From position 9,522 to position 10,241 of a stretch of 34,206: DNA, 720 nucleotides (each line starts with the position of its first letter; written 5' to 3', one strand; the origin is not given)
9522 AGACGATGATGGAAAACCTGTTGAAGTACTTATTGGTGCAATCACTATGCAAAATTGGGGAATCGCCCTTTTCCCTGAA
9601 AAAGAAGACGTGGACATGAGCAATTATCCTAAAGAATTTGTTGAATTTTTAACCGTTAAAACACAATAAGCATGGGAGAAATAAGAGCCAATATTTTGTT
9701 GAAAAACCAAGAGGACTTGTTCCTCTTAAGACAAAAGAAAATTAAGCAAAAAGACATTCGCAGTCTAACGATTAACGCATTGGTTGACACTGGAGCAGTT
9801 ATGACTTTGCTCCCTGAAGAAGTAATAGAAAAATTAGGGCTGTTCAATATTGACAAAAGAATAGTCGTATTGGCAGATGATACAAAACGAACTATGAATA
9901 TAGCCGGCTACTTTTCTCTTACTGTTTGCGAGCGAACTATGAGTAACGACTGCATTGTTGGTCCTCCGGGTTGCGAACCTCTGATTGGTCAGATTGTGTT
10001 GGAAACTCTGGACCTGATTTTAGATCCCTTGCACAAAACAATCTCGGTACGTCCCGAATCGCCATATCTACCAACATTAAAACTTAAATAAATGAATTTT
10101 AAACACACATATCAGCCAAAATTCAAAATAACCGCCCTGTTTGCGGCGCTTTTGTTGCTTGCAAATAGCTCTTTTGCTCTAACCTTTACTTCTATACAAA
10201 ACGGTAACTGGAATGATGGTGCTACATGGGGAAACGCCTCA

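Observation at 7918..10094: Three single-domain retropepsin-like protease genes, including an adjacent pair fused stop-to-start with a T9SS giant adhesin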

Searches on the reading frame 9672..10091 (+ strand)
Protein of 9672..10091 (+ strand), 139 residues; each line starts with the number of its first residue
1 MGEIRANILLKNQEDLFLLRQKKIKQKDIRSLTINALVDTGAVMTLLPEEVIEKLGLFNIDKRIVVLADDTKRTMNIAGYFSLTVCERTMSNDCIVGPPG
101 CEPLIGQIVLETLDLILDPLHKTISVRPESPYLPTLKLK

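Call 3: search_protein_families(library=pfam, proteins=[window:9672-10091:+], max_evalue=1)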
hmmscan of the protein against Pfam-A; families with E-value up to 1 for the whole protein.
window:9672-10091:+ (139 aa): 5 families
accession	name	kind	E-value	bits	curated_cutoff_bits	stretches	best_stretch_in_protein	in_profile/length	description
PF13975.11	gag-asp_proteas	-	9e-06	26.6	28.2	1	33-110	9-90/92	gag-polyprotein putative aspartyl protease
PF13650.11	Asp_protease_2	-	1.7e-05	25.9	24.3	1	31-73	7-52/90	Aspartyl protease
PF09668.16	Asp_protease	-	0.051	14.2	26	1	28-71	15-59/109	Aspartyl protease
PF00077.25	RVP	-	0.065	14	20.7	1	27-51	14-33/101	Retroviral aspartyl protease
PF00026.29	Asp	-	0.26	11.1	19.9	1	23-55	187-220/315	Eukaryotic aspartyl protease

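Call 4: search_protein_families(library=ncbifam, proteins=[window:9672-10091:+], max_evalue=1)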
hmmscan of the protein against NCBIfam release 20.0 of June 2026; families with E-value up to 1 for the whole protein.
window:9672-10091:+ (139 aa): 2 families
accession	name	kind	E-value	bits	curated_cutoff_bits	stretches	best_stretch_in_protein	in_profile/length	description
TIGR03698.1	clan_AA_DTGF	subfamily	1.4e-12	47.9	57.35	1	26-123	11-106/107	clan AA aspartic protease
TIGR02281.1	clan_AA_DTGA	subfamily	0.028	14.6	57.95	1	28-58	17-47/121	TIGR02281 family clan AA aspartic protease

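Call 13: find_homologous_proteins(query=window:9672-10091:+, max_evalue=0.001)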
Query window:9672-10091:+ (139 aa): 285 proteins with E <= 0.001 among 312 candidates; the best 120 are listed.
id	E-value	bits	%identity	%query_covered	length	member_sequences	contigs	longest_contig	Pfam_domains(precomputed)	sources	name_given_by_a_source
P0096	4.9e-78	277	99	94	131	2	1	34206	PF13650.12,PF13975.12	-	-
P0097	6.5e-61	222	76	100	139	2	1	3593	-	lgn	-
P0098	8.5e-56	205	78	92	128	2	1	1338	PF13650.12,PF13975.12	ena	-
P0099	7.4e-54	199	69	100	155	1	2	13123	PF13975.12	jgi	jgi:clan AA aspartic protease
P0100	2.2e-47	178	62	100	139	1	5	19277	PF13650.12,PF13975.12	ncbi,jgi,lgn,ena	-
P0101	2.5e-46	175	60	100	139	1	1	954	PF13650.12,PF13975.12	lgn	-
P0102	3.5e-46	174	60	100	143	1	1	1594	PF13650.12,PF13975.12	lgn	-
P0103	4.7e-46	174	58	100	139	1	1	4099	-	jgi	jgi:clan AA aspartic protease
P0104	4.9e-46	174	59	100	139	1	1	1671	PF13650.12,PF13975.12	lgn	-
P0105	5.3e-46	174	58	100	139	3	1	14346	-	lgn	-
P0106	8.4e-46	173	60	100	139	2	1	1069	PF13650.12,PF13975.12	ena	-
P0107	1.2e-45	173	59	100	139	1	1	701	PF13650.12,PF13975.12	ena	-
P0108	1.9e-45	172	60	100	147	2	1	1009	PF13650.12,PF13975.12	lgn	-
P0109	3.2e-45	171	62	100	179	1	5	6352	PF13650.12,PF13975.12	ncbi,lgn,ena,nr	ncbi:MAG: aspartyl protease family protein [Spirochaetes bacterium]|nr:aspartyl protease family prot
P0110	5.8e-45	170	58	100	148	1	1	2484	PF13975.12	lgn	-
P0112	1.2e-44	169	58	100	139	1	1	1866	PF13650.12,PF13975.12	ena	-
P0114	1.6e-44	169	63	100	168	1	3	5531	PF13650.12,PF13975.12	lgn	-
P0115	2.7e-44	168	57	98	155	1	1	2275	PF13650.12,PF13975.12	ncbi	-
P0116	3.9e-44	168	58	100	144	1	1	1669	PF13650.12,PF13975.12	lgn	-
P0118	4.1e-44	168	59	100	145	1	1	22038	PF13650.12,PF13975.12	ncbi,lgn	ncbi:MAG: aspartyl protease family protein [Elusimicrobiota bacterium]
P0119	6.4e-44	167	58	100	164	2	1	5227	PF13650.12,PF13975.12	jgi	jgi:clan AA aspartic protease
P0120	7.0e-44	167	59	100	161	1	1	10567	PF13650.12,PF13975.12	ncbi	-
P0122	7.9e-44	167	59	100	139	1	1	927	PF13650.12,PF13975.12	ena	-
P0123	8.1e-44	167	58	100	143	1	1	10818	PF13650.12,PF13975.12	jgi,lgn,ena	-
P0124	8.3e-44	167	61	100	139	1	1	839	PF13650.12,PF13975.12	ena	-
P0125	8.5e-44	167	58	100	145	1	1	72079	PF13650.12,PF13975.12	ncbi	ncbi:hypothetical protein CCP3SC15_10051 [Gammaproteobacteria bacterium]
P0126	8.7e-44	167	58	100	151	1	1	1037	PF13650.12,PF13975.12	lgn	-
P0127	1.1e-43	166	59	100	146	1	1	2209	PF13650.12,PF13975.12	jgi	-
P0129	1.3e-43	166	57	100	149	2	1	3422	PF13650.12,PF13975.12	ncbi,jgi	-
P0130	1.9e-43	165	58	100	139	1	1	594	PF13650.12,PF13975.12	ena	-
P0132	2.6e-43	165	58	100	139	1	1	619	PF13650.12,PF13975.12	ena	-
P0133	3.1e-43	165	57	99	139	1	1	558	PF13650.12,PF13975.12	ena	-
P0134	6.0e-43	164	57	99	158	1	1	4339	PF13650.12,PF13975.12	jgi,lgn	jgi:predicted aspartyl protease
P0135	6.5e-43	164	58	100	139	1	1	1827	PF13650.12,PF13975.12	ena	-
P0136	6.6e-43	164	59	100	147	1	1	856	PF13650.12,PF13975.12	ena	-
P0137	6.9e-43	164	60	100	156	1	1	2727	PF13650.12,PF13975.12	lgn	-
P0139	1.1e-42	163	56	100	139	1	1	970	PF13650.12,PF13975.12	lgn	-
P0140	1.4e-42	163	58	100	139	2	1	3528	PF13650.12,PF13975.12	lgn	-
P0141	2.4e-42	162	58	100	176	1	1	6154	PF13650.12,PF13975.12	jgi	-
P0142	2.6e-42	162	55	100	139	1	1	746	PF13650.12,PF13975.12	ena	-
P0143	3.4e-42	161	58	100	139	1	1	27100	PF13650.12,PF13975.12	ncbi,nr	ncbi:MAG: aspartyl protease family protein [Deltaproteobacteria bacterium]|nr:aspartyl protease fami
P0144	6.3e-42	161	58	100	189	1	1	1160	PF13650.12,PF13975.12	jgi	jgi:clan AA aspartic protease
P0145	7.0e-42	160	58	100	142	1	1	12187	PF13650.12,PF13975.12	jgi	-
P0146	8.4e-42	160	58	100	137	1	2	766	PF13650.12,PF13975.12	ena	-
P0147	8.8e-42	160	58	100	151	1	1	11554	PF13650.12,PF13975.12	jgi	jgi:clan AA aspartic protease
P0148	9.2e-42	160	55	100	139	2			PF13650.12,PF13975.12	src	-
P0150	2.0e-41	159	58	100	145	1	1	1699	PF13650.12,PF13975.12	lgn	-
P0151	2.1e-41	159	56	100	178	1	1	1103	PF13650.12,PF13975.12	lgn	-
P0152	2.5e-41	159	58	100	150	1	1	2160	PF13650.12,PF13975.12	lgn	-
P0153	2.5e-41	159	56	100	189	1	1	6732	PF13650.12,PF13975.12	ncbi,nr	ncbi:MAG: aspartyl protease family protein [Planctomycetota bacterium]|nr:aspartyl protease family p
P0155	2.6e-41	159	55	100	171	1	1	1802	PF13650.12,PF13975.12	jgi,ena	-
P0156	3.0e-41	158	58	100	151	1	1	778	PF13650.12,PF13975.12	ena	-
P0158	3.6e-41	158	56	100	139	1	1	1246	PF13650.12,PF13975.12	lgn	-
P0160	7.5e-41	157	56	100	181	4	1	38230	PF13650.12,PF13975.12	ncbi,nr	ncbi:MAG: aspartyl protease family protein [Elusimicrobia bacterium]|nr:aspartyl protease family pro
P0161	8.7e-41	157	57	100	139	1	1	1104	PF13650.12,PF13975.12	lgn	-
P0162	1.0e-40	157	57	100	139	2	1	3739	PF13650.12,PF13975.12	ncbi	-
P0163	1.5e-40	156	57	100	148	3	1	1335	PF13650.12,PF13975.12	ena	-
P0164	1.6e-40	156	55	100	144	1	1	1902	PF13650.12,PF13975.12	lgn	-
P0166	2.1e-40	156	56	100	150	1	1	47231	PF13650.12,PF13975.12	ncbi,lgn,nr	ncbi:MAG: aspartyl protease family protein [Elusimicrobia bacterium]|nr:aspartyl protease family pro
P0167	2.2e-40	156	54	100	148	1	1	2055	PF13650.12,PF13975.12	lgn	-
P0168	2.3e-40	155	55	100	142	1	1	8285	PF13650.12,PF13975.12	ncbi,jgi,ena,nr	ncbi:MAG: aspartyl protease family protein [Elusimicrobia bacterium]|nr:aspartyl protease family pro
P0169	2.7e-40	155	58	100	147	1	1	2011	PF13650.12,PF13975.12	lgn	-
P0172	4.7e-40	154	60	88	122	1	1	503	PF13650.12,PF13975.12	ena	-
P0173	5.8e-40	154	55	100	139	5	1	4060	PF13650.12,PF13975.12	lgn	-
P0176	7.2e-40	154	57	100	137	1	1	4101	PF13650.12,PF13975.12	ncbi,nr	ncbi:MAG TPA: retropepsin-like aspartic protease [Thermoanaerobaculia bacterium]|nr:retropepsin-like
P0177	7.8e-40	154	57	100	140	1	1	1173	PF13650.12,PF13975.12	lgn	-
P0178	7.9e-40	154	54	100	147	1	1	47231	PF13650.12,PF13975.12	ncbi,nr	ncbi:MAG: aspartyl protease family protein [Elusimicrobia bacterium]|nr:aspartyl protease family pro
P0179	1.4e-39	153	54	100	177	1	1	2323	PF13650.12,PF13975.12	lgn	-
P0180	1.5e-39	153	57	100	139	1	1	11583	PF13650.12,PF13975.12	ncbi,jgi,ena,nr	ncbi:MAG: retroviral-like aspartic protease family protein [Elusimicrobia bacterium]|nr:retroviral-l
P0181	1.5e-39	153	57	100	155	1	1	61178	PF13650.12,PF13975.12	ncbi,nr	ncbi:MAG: aspartyl protease family protein [Elusimicrobia bacterium]|nr:aspartyl protease family pro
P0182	1.6e-39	153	55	100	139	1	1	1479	PF13650.12,PF13975.12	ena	-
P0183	1.7e-39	153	58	100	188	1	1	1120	PF13650.12,PF13975.12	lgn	-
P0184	2.2e-39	152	52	100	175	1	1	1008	PF13650.12,PF13975.12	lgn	-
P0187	3.7e-39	152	55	100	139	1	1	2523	PF13650.12,PF13975.12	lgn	-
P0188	4.0e-39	151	55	100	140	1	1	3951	PF13650.12,PF13975.12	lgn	-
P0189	5.6e-39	151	54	100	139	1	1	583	PF13650.12,PF13975.12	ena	-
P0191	7.9e-39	151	55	100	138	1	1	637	PF13650.12,PF13975.12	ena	-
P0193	1.1e-38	150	57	100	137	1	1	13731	PF13650.12,PF13975.12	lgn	-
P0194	1.3e-38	150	54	100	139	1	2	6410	PF13650.12,PF13975.12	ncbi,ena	-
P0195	1.3e-38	150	54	100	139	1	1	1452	PF13650.12,PF13975.12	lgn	-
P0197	1.6e-38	150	55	100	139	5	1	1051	PF13650.12,PF13975.12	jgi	jgi:clan AA aspartic protease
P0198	1.7e-38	149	52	100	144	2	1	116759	PF13650.12,PF13975.12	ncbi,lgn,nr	ncbi:MAG: aspartyl protease family protein [Elusimicrobia bacterium]|nr:aspartyl protease family pro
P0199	1.8e-38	149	55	100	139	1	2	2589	PF13650.12,PF13975.12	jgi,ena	jgi:clan AA aspartic protease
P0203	2.1e-38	149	55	100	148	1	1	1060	PF13650.12,PF13975.12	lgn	-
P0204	2.3e-38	149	56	100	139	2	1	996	PF13650.12,PF13975.12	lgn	-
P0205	2.4e-38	149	56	100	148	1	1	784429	PF13650.12,PF13975.12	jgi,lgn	jgi:hypothetical protein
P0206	2.5e-38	149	54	100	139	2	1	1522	PF13650.12,PF13975.12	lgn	-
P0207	2.6e-38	149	53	100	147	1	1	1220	PF13650.12,PF13975.12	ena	-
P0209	2.9e-38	149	56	100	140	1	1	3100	PF13650.12,PF13975.12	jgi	jgi:clan AA aspartic protease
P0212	8.4e-38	147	55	100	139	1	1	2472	PF13650.12,PF13975.12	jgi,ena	-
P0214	1.0e-37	147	55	100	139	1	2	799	PF13650.12,PF13975.12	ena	-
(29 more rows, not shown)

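Call 50: search_protein_families(library=padloc, proteins=[window:9672-10091:+], max_evalue=1)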
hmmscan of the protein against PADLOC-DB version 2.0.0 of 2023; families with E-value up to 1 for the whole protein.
window:9672-10091:+ (139 aa): 4 families
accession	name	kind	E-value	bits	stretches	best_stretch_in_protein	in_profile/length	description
PDLC04402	PDC-M08B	-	0.002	16.2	1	17-58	9-50/128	-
PDLC04405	PDC-M08B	-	0.0044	15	1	20-58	12-50/127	-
PDLC04693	PDC-M52B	-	0.0059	14.6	1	30-58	13-41/118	-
PDLC04692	PDC-M52B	-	0.014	13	1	29-64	33-68/139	-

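Call 51: search_protein_families(library=phrogs, proteins=[window:9672-10091:+], max_evalue=0.1)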
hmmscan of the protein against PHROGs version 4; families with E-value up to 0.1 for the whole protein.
window:9672-10091:+ (139 aa): 0 families

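Call 53: find_encoding_contigs(protein=P0099, flank=6000, max_places=3)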
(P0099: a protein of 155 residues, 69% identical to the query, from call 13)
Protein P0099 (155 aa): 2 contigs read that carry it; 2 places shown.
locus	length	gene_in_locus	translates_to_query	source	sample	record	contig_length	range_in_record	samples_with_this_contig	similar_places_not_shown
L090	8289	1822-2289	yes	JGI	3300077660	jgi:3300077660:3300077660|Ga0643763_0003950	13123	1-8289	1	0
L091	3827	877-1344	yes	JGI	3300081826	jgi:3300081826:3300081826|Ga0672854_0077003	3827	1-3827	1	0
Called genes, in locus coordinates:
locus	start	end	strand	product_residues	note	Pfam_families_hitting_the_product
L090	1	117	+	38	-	?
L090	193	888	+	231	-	PF00687:Ribosomal_L1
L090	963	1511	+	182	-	PF00466:Ribosomal_L10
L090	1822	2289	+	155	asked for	PF13975:gag-asp_proteas (weak)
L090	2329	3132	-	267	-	PF11185:DUF2971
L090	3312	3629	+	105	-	PF01909:NTP_transf_2, PF18765:Polbeta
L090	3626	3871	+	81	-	PF05168:HEPN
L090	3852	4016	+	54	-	-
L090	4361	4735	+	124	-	PF16320:Ribosomal_L12_N, PF00542:Ribosomal_L12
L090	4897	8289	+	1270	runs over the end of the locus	PF04563:RNA_pol_Rpb2_1, PF04561:RNA_pol_Rpb2_2, PF04565:RNA_pol_Rpb2_3, PF10385:RNA_pol_Rpb2_45, PF00562:RNA_pol_Rpb2_6, PF04560:RNA_pol_Rpb2_7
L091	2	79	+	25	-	?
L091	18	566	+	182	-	PF00466:Ribosomal_L10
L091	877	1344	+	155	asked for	PF13975:gag-asp_proteas (weak)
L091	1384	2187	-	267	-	PF11185:DUF2971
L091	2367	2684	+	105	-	PF01909:NTP_transf_2, PF18765:Polbeta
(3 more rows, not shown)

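Call 54: find_encoding_contigs(protein=P0097, flank=4000, max_places=3)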
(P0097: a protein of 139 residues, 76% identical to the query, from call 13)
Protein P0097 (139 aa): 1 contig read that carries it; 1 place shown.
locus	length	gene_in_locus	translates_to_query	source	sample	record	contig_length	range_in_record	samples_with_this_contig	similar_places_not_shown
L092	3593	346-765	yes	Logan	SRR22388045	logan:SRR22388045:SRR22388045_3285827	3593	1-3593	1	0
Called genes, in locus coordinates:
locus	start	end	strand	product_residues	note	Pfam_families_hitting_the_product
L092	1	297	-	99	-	?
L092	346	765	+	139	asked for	-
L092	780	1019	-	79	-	PF00830:Ribosomal_L28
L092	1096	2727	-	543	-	PF00072:Response_reg, PF08665:PglZ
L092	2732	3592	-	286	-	?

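Call 67: find_encoding_contigs(protein=P0166, flank=5000, max_places=2)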
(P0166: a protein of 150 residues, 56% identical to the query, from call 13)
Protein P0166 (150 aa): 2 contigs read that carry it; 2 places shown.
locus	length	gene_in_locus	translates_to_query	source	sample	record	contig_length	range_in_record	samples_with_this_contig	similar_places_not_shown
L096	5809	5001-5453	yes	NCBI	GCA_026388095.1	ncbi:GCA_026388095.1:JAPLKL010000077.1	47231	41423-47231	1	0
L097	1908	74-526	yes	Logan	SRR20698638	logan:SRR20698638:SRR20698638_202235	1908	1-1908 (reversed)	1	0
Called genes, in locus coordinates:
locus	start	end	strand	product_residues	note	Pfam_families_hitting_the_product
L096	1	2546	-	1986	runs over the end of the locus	PF01835:MG2, PF00207:A2M, PF17973:bMG10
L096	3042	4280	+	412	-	PF00483:NTP_transferase, PF12804:NTP_transf_3 (faint), PF24894:Hexapep_GlmU, PF25084:LbH_EIF2B, PF25087:GMPPB_C (weak), PF25247:LbH_GLGC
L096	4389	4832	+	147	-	PF13650:Asp_protease_2 (weak), PF13975:gag-asp_proteas (weak)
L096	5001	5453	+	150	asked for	PF13650:Asp_protease_2 (weak), PF13975:gag-asp_proteas (weak)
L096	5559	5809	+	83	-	?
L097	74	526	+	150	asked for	PF13650:Asp_protease_2 (weak), PF13975:gag-asp_proteas (weak)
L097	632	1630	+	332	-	PF00092:VWA, PF13519:VWA_2, PF13768:VWA_3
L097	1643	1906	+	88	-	?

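Call 68: find_encoding_contigs(protein=P0198, flank=5000, max_places=2)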
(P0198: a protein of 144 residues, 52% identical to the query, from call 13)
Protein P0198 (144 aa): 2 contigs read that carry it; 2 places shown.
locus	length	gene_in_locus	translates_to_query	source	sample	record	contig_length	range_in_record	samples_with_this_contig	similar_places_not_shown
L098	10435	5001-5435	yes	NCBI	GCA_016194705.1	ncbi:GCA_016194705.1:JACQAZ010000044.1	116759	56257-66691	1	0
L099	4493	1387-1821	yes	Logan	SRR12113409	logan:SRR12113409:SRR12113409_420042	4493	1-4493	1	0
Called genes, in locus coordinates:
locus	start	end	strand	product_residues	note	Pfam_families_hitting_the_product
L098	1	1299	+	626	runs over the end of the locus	PF26549:Tricorn_N (faint), PF07859:Abhydrolase_3 (faint), PF01738:DLH, PF02129:Peptidase_S15, PF20434:BD-FAE, PF00561:Abhydrolase_1 (faint), PF12697:Abhydrolase_6 (weak), PF00326:Peptidase_S9, +1 more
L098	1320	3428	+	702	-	PF10034:Dpy19 (faint)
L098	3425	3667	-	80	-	-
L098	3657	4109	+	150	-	-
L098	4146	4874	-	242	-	-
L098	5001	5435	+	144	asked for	PF13650:Asp_protease_2 (weak), PF13975:gag-asp_proteas (weak)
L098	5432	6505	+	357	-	PF05343:Peptidase_M42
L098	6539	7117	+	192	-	PF01923:Cob_adeno_trans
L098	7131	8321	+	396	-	PF07690:MFS_1, PF12832:MFS_1_like, PF13347:MFS_2 (weak), PF00083:Sugar_tr, PF07690:MFS_1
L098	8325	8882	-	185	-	-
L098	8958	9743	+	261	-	PF06691:DUF1189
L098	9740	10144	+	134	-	PF23892:Ig_CycH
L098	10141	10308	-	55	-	PF03966:Trm112p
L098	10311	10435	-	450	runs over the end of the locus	PF01523:PmbA_TldD_1st, PF19290:PmbA_TldD_2nd, PF19289:PmbA_TldD_3rd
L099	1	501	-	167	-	?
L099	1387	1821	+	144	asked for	PF13650:Asp_protease_2 (weak), PF13975:gag-asp_proteas (weak)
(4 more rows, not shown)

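Call 69: find_encoding_contigs(protein=P0100, flank=5000, max_places=5)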
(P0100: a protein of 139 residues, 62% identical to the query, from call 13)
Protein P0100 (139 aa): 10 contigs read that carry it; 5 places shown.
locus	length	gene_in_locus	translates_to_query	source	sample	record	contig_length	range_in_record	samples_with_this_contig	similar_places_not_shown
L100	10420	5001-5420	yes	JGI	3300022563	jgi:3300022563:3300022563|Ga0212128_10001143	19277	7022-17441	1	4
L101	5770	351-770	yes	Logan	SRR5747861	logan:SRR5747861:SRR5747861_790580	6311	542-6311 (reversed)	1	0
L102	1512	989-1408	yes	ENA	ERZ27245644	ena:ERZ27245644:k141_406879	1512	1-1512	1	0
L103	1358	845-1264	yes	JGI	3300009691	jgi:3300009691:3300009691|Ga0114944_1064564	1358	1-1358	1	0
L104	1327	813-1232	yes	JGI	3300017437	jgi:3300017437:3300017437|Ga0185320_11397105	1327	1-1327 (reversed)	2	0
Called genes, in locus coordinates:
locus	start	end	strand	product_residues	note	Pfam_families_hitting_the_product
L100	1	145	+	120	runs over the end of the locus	PF02452:PemK_toxin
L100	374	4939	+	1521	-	PF00310:GATase_2, PF04898:Glu_syn_central, PF01645:Glu_synthase, PF01493:GXGXG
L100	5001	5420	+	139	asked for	PF13650:Asp_protease_2, PF13975:gag-asp_proteas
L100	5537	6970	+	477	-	PF14691:Fer4_20, PF00070:Pyr_redox (faint), PF00890:FAD_binding_2 (faint), PF01266:DAO (faint), PF03486:HI0933_like (faint), PF07992:Pyr_redox_2, PF12831:FAD_oxidored (weak), PF13450:NAD_binding_8, +1 more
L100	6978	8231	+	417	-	-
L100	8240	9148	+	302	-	PF01261:AP_endonuc_2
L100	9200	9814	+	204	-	PF01726:LexA_DNA_bind, PF00717:Peptidase_S24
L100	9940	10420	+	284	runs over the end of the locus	PF01170:UPF0020 (faint), PF01555:N6_N4_Mtase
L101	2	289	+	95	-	?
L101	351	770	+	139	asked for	PF13650:Asp_protease_2, PF13975:gag-asp_proteas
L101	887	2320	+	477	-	PF14691:Fer4_20, PF00070:Pyr_redox (faint), PF00890:FAD_binding_2 (faint), PF01266:DAO (faint), PF03486:HI0933_like (faint), PF07992:Pyr_redox_2, PF12831:FAD_oxidored (weak), PF13450:NAD_binding_8, +1 more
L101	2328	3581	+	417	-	-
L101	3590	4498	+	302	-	PF01261:AP_endonuc_2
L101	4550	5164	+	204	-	PF01726:LexA_DNA_bind, PF00717:Peptidase_S24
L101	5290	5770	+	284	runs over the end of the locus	PF01170:UPF0020 (faint), PF01555:N6_N4_Mtase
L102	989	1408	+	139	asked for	PF13650:Asp_protease_2, PF13975:gag-asp_proteas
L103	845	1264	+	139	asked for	PF13650:Asp_protease_2, PF13975:gag-asp_proteas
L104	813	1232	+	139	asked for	PF13650:Asp_protease_2, PF13975:gag-asp_proteas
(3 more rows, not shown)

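Call 73: search_solved_structures(query=A5, max_evalue=1)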
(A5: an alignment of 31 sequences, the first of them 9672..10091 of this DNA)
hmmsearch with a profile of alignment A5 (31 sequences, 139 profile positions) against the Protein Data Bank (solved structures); distinct sequences matched with E-value up to 1: 14.
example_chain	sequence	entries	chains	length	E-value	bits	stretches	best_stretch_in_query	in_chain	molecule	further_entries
27jq_A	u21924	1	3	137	0.0082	19.4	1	24-134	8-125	Retroviral-like aspartic protease 1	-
27ik_A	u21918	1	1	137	0.023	18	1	24-127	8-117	Retroviral-like aspartic protease 1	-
27jo_A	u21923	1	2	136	0.024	17.9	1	25-127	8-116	Retroviral-like aspartic protease 1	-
27jk_A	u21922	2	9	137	0.036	17.3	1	26-127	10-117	Retroviral-like aspartic protease 1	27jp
27iv_B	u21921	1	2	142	0.19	15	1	25-127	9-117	Retroviral-like aspartic protease 1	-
27iq_A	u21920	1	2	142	0.19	15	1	25-127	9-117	Retroviral-like aspartic protease 1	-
1eag_A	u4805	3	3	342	0.41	13.9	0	22-55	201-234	ASPARTIC PROTEINASE (SAP2 GENE PRODUCT) | Candidapepsin-2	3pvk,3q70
1zap_A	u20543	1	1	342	0.47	13.7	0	22-55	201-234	SECRETED ASPARTIC PROTEINASE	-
2lsk_A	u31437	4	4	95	0.54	13.5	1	83-132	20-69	DNA repair protein REV1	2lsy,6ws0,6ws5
2n1g_A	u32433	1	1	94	0.55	13.5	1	83-132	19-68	DNA repair protein REV1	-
4ext_A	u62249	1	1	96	0.56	13.4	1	83-132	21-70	DNA repair protein REV1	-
2lsi_A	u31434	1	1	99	0.6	13.4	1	83-132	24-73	DNA repair protein REV1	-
4fjo_A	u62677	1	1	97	0.7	13.1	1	83-132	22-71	DNA repair protein REV1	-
2b7f_A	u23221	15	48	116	0.8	12.9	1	23-52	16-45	HTLV protease | Protease | HTLV-1 Protease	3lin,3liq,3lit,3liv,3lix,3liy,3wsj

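Call 85: search_dna_similar(query=window:9672-10088:+, collection=plasmids, mode=protein, max_rows=15)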
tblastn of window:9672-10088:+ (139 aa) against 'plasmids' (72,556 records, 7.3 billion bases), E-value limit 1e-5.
Records with a match: 3; places in all: 3; records where one place covers at least 80% of the query: 1.
Best place of each record, by identity: <60% 3.
By first word of the organism name: Synechocystis 3.
By predicted mobility (MOB-suite, as given by PLSDB): non-mobilizable 3.
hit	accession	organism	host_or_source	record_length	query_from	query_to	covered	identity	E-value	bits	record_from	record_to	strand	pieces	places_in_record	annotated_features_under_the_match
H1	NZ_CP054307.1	Synechocystis sp. PCC 7338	cell culture,Tidal pool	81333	1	135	97%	33.3%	1e-9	62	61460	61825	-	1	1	clan AA aspartic protease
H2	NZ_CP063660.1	Synechocystis sp. PCC 7339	cell culture,Tidal pool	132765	25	135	80%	34.2%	8e-9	60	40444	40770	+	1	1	clan AA aspartic protease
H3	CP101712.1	Synechocystis sp. B12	cell culture,mangrove water from the ...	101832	25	135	80%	30.6%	5e-8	57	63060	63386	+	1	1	clan AA aspartic protease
